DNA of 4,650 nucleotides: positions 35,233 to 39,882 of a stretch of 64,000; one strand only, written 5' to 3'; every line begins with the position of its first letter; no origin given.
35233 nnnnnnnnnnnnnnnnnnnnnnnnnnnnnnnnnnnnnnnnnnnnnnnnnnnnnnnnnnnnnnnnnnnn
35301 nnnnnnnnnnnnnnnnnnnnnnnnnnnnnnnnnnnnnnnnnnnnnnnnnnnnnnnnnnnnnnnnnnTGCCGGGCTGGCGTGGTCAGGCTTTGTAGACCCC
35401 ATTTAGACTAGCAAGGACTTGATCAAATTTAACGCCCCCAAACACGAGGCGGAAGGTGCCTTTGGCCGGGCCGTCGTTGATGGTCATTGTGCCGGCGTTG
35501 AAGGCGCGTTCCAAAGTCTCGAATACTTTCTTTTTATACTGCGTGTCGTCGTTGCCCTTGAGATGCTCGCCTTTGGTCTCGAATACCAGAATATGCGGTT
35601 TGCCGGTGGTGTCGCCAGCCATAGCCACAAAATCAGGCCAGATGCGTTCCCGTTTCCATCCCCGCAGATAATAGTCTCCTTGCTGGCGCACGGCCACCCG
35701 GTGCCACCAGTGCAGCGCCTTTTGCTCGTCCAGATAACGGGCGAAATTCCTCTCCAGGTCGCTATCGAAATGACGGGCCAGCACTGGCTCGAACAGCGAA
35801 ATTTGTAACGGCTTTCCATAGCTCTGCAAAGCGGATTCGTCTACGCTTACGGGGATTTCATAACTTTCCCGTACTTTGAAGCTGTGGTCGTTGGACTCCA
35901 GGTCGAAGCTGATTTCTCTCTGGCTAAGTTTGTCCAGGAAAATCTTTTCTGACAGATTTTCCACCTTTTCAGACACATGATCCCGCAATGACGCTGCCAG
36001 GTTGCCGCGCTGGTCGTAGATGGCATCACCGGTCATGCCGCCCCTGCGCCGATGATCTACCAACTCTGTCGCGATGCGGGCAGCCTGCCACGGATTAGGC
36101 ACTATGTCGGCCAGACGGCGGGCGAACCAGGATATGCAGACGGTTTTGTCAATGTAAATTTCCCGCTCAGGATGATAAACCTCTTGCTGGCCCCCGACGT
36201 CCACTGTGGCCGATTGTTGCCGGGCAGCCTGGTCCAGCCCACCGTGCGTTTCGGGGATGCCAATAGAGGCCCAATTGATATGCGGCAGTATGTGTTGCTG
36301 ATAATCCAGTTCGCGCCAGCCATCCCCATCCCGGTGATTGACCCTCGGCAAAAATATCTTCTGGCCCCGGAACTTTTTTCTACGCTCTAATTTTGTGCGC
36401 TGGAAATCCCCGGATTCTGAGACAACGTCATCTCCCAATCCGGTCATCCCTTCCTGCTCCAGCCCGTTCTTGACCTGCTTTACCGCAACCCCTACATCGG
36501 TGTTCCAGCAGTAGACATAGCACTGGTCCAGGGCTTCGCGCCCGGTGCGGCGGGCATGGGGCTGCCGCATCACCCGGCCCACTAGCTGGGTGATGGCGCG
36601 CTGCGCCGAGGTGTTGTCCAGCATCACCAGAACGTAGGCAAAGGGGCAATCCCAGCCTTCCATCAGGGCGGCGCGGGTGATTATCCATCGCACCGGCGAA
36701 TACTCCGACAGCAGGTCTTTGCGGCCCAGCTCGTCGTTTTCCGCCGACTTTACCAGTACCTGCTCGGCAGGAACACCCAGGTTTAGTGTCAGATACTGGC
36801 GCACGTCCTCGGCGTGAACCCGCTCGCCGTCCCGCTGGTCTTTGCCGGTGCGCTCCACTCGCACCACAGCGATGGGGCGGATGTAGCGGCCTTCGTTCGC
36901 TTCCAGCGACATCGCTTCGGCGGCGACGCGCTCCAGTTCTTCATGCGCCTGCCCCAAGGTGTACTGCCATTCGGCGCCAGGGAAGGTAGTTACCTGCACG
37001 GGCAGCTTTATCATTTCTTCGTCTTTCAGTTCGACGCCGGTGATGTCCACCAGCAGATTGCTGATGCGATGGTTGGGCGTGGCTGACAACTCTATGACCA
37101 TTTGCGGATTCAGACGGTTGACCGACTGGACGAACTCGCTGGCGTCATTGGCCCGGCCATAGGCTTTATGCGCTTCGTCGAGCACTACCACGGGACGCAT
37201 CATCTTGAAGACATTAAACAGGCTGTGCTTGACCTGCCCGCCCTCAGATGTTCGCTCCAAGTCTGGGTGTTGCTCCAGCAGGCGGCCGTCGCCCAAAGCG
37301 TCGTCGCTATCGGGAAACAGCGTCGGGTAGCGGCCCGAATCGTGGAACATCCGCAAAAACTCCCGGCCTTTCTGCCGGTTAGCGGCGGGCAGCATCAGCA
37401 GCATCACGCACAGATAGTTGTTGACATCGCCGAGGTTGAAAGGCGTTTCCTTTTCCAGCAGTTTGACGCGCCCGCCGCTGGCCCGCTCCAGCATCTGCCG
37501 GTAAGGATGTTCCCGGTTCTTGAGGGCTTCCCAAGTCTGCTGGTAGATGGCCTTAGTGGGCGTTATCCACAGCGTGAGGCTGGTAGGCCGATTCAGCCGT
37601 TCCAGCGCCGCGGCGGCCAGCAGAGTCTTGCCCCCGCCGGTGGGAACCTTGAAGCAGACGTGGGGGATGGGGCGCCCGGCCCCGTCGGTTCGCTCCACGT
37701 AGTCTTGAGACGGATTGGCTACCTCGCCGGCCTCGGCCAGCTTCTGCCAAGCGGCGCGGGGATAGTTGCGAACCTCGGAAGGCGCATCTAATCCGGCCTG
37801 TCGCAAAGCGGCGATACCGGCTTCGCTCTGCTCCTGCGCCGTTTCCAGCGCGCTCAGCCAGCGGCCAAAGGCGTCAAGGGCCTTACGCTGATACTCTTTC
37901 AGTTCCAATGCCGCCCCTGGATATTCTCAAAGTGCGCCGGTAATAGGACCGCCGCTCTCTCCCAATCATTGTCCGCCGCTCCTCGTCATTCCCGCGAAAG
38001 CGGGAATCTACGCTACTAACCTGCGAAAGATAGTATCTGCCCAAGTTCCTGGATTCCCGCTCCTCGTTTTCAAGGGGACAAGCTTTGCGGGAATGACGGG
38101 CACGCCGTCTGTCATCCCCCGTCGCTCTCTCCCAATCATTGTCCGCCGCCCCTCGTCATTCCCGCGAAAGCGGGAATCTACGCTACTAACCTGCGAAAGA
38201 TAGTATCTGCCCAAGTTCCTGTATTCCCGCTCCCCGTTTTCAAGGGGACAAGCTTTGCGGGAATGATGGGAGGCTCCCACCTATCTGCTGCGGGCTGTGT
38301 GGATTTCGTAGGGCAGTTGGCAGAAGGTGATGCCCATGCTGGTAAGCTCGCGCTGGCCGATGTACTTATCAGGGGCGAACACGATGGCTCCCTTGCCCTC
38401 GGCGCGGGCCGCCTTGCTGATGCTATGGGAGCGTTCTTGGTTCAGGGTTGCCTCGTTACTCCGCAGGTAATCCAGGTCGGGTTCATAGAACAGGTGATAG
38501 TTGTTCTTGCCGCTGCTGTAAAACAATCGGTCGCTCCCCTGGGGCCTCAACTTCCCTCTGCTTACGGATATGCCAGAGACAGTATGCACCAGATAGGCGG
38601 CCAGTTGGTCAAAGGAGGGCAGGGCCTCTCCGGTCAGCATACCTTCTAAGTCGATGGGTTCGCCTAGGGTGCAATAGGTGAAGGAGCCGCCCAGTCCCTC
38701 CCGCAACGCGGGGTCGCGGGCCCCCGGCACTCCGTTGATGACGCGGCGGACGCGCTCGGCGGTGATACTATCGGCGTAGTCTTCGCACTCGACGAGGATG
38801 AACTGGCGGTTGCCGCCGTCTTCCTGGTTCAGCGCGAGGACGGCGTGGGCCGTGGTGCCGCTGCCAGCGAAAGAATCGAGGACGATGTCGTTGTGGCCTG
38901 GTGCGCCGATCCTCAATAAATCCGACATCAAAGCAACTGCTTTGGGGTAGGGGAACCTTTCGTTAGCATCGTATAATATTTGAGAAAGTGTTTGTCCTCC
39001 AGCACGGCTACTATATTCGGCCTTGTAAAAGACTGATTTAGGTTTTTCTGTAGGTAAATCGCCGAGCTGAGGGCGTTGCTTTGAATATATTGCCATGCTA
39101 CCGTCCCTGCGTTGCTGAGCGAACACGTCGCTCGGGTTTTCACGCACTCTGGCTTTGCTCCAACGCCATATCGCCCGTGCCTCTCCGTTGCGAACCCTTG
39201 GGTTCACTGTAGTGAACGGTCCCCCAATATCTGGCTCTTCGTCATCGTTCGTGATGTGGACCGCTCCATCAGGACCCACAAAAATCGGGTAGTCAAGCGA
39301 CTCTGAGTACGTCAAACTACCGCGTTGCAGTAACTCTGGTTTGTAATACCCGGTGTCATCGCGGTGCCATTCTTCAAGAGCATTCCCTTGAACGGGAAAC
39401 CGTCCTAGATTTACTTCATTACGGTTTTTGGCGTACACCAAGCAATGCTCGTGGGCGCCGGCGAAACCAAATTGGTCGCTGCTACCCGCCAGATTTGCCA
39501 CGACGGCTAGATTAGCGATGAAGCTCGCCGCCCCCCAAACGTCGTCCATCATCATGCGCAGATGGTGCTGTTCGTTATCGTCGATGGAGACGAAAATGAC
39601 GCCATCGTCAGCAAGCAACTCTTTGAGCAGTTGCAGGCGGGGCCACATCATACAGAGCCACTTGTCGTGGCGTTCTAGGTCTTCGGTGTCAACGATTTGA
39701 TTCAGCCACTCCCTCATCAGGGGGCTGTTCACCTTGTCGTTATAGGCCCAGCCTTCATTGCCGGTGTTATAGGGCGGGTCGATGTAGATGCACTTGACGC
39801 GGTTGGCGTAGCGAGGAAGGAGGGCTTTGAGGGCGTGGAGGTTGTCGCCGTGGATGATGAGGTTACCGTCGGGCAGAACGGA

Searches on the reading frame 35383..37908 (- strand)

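Call 54: search_protein_families(library=pfam, proteins=[window:35383-37908:-], max_evalue=0.001)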
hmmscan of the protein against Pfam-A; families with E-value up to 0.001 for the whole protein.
window:35383-37908:- (841 aa): 2 families
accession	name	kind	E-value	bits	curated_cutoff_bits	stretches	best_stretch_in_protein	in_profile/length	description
PF04851.21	ResIII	-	4.9e-13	49.8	22.5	1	62-279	20-163/164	Type III restriction enzyme, res subunit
PF00270.35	DEAD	-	1.1e-09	38.7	26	1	84-146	17-82/167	DEAD/DEAH box helicase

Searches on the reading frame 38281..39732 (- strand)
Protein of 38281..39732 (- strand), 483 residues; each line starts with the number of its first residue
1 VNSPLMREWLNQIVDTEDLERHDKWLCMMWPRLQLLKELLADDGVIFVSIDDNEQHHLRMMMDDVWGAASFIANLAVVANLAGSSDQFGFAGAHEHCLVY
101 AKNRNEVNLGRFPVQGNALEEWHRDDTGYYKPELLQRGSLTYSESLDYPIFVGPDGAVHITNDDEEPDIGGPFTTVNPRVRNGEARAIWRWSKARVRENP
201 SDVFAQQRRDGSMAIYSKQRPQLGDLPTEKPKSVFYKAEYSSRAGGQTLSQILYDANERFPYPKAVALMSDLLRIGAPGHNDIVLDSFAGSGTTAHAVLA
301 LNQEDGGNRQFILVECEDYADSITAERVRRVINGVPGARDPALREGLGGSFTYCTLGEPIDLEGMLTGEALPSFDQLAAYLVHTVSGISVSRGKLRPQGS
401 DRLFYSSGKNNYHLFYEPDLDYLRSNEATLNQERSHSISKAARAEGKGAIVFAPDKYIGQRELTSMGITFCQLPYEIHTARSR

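Call 54: search_protein_families(library=pfam, proteins=[window:38281-39732:-], max_evalue=0.001)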
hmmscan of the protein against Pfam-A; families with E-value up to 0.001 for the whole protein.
window:38281-39732:- (483 aa): 1 family
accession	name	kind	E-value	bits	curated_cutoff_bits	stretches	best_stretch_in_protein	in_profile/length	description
PF01555.25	N6_N4_Mtase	-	3.5e-25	89.7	26.7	1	16-319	19-214/221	DNA methylase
